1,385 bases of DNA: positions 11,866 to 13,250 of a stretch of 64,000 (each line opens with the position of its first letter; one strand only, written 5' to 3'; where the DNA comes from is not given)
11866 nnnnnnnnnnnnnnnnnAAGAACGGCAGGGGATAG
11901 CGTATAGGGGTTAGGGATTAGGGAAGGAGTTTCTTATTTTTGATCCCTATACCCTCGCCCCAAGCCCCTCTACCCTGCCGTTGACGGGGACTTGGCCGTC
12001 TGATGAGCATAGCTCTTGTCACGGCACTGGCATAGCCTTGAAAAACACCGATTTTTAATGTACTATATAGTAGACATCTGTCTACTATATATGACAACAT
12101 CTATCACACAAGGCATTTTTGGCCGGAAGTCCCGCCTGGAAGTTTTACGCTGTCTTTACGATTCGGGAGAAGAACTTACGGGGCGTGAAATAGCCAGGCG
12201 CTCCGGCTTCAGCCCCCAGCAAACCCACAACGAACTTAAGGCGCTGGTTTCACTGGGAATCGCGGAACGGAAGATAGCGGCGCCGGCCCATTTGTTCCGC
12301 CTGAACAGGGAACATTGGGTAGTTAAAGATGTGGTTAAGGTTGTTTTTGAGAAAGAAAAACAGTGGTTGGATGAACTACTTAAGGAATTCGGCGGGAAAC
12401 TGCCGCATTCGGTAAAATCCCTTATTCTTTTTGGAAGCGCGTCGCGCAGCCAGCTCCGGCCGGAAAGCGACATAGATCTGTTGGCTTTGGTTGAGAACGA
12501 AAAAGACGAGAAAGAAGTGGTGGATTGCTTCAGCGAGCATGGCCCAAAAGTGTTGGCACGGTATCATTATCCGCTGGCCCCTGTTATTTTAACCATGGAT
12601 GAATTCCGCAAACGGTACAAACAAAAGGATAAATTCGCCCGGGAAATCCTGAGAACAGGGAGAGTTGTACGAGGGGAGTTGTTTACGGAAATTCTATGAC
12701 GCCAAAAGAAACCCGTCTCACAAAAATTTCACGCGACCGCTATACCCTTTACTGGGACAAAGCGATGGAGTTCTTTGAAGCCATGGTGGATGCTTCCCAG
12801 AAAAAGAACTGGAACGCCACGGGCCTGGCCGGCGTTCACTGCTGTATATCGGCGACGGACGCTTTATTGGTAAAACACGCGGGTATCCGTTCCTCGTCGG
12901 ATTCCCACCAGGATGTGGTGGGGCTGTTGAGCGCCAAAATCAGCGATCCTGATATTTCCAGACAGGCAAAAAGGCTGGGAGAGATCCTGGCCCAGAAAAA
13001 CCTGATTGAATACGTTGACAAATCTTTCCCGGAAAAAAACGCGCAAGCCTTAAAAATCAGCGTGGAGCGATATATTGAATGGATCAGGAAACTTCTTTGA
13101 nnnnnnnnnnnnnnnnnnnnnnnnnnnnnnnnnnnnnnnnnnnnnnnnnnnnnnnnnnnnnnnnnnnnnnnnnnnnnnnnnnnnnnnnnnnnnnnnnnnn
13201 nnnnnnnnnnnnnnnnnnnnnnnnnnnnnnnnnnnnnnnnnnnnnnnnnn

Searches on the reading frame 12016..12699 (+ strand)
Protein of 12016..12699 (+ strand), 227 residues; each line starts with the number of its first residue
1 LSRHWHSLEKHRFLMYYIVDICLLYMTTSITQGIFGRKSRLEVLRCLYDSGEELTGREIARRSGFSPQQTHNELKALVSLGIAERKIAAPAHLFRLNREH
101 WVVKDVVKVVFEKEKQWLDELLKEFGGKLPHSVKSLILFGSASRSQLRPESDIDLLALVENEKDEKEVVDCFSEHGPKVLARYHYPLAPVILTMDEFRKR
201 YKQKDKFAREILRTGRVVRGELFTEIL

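Call 8: search_protein_families(library=pfam, proteins=[window:12016-12699:+])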
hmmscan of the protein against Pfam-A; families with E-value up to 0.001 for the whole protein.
window:12016-12699:+ (227 aa): 6 families
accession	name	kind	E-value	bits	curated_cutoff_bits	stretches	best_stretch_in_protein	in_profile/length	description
PF01909.29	NTP_transf_2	-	1.7e-08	35.1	21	1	119-207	2-60/93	Nucleotidyltransferase domain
PF18765.7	Polbeta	-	1.4e-07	32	26.9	1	132-174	12-54/93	Polymerase beta, Nucleotidyltransferase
PF09339.16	HTH_IclR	-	2.9e-06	27.4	22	1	41-85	6-50/52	IclR helix-turn-helix domain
PF12802.13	MarR_2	-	1.9e-05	25.2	27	1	41-86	8-53/61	MarR family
PF12840.13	HTH_20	-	0.0002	21.7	27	0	38-84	4-49/51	Helix-turn-helix domain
PF13412.12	HTH_24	-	0.00094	19.1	21.9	0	38-82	3-46/48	Winged helix-turn-helix DNA-binding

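Call 99: search_protein_families(library=ncbifam, proteins=[window:12016-12699:+], max_evalue=0.01)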
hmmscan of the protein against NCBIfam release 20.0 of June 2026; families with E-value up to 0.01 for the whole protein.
window:12016-12699:+ (227 aa): 13 families
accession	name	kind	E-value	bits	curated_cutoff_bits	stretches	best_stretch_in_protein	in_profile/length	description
NF047752.1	MntA_antitoxin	equivalog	4.1e-06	26.6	60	1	132-165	6-39/106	type VII toxin-antitoxin system MntA family adenylyltransferase antitoxin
NF051895.1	anti_phage_HalB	equivalog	4.9e-06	26.3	190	1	135-163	1-29/211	anti-phage Hailong system nucleotidyltransferase HalB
NF012212.1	ANT_9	subfamily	4.7e-05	22.8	340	1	120-166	8-54/249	aminoglycoside nucleotidyltransferase ANT(9)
NF010309.0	PRK13746.1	subfamily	7.8e-05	22.1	193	1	127-166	22-61/263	aminoglycoside adenylyltransferase family protein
NF033788.1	HTH_metalloreg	subfamily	0.00011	22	55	1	35-101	8-73/77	metalloregulator ArsR/SmtB family transcription factor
NF002895.0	PRK03381.1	equivalog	0.00027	19.2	631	1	108-168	34-92/782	[protein-PII] uridylyltransferase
NF002837.0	PRK03059.1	equivalog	0.00061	18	1010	1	103-166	31-95/857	[protein-PII] uridylyltransferase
NF045909.1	ANT_9_Ic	equivalog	0.00063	19.1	505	1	129-162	23-56/259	aminoglycoside nucleotidyltransferase ANT(9)-Ic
TIGR01693.1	UTase_glnD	equivalog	0.00067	18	519.4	1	103-165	14-75/850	[protein-PII] uridylyltransferase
NF012157.0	ANT_3pp_I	equivalog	0.00096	18.5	375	1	127-166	16-55/256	AadA family aminoglycoside 3''-O-nucleotidyltransferase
NF001366.0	PRK00275.1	equivalog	0.0016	16.4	1299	1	97-166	40-111/895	[protein-PII] uridylyltransferase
NF003448.0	PRK05007.1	equivalog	0.002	16.1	1255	1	99-166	43-113/884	bifunctional uridylyltransferase/uridylyl-removing protein GlnD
NF051468.1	ANT_AadA37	exception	0.008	15.2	550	0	128-163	26-61/265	ANT(3'')-I family aminoglycoside nucleotidyltransferase AadA37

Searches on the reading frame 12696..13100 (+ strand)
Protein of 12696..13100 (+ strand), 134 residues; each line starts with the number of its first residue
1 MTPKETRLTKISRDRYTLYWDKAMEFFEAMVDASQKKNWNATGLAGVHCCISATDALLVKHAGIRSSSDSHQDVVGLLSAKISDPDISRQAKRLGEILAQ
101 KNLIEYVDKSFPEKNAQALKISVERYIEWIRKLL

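Call 8: search_protein_families(library=pfam, proteins=[window:12696-13100:+])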
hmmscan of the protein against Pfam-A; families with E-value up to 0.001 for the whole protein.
window:12696-13100:+ (134 aa): 0 families

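Call 67: search_protein_families(library=pfam, proteins=[window:12696-13100:+], max_evalue=1)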
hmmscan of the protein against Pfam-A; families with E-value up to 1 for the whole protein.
window:12696-13100:+ (134 aa): 1 family
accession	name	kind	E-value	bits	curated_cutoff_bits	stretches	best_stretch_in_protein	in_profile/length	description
PF13679.12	Methyltransf_32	-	0.04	14.3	27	1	13-60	71-121/143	Methyltransferase domain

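Call 99: search_protein_families(library=ncbifam, proteins=[window:12696-13100:+], max_evalue=0.01)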
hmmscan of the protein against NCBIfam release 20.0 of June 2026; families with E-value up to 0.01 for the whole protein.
window:12696-13100:+ (134 aa): 0 families
